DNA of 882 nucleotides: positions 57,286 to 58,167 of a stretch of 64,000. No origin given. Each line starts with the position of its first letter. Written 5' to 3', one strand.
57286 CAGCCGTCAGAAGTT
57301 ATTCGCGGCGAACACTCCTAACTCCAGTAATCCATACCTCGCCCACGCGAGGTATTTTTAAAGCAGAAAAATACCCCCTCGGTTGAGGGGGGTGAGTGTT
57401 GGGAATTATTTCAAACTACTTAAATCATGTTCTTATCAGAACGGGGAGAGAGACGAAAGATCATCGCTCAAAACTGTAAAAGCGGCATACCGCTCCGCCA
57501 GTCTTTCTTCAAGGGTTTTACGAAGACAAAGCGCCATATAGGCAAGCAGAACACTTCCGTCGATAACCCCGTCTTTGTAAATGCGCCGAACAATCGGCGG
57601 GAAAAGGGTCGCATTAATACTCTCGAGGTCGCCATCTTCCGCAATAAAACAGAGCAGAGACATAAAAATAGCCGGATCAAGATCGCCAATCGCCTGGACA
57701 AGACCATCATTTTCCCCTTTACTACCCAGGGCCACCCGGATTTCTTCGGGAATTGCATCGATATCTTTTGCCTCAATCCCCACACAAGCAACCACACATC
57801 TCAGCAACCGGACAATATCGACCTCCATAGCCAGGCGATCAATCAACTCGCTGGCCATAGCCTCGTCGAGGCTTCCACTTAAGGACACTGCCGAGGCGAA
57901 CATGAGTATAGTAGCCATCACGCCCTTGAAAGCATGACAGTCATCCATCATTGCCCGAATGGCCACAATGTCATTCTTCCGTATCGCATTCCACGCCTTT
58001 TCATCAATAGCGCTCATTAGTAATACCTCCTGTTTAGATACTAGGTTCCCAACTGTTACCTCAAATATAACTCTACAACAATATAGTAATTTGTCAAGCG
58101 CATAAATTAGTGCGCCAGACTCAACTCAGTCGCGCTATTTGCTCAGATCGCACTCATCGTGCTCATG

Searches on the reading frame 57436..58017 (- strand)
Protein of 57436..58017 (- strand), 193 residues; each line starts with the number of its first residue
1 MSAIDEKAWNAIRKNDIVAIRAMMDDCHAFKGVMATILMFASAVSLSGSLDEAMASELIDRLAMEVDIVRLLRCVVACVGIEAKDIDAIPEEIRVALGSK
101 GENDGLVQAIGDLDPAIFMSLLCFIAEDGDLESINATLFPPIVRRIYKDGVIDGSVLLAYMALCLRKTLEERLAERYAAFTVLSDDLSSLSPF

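Call 3: search_protein_families(library=pfam, proteins=[window:57436-58017:-], max_evalue=1)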
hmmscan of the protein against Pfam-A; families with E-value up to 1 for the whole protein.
window:57436-58017:- (193 aa): 1 family
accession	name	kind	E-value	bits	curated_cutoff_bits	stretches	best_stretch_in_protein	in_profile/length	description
PF19856.4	DUF6331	-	0.089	13.5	25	1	73-114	25-63/103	Family of unknown function (DUF6331)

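Call 4: search_protein_families(library=ncbifam, proteins=[window:57436-58017:-], max_evalue=1)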
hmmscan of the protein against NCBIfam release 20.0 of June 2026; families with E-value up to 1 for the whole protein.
window:57436-58017:- (193 aa): 0 families

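Call 6: search_protein_families(library=padloc, proteins=[window:57436-58017:-], max_evalue=1)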
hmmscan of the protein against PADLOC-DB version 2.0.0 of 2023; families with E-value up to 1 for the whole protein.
window:57436-58017:- (193 aa): 0 families

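Call 7: search_protein_families(library=phrogs, proteins=[window:57436-58017:-], max_evalue=1)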
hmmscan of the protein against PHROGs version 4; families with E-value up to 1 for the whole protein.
window:57436-58017:- (193 aa): 0 families

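Call 64: search_solved_structures(query=window:57436-58017:-, max_evalue=10)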
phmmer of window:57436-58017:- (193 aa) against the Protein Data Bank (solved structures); distinct sequences matched with E-value up to 10: 1.
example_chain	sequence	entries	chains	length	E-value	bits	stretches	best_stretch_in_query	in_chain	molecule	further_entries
9fqr_Fj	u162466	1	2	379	0.27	14.3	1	84-180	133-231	Radial spoke head 14 homolog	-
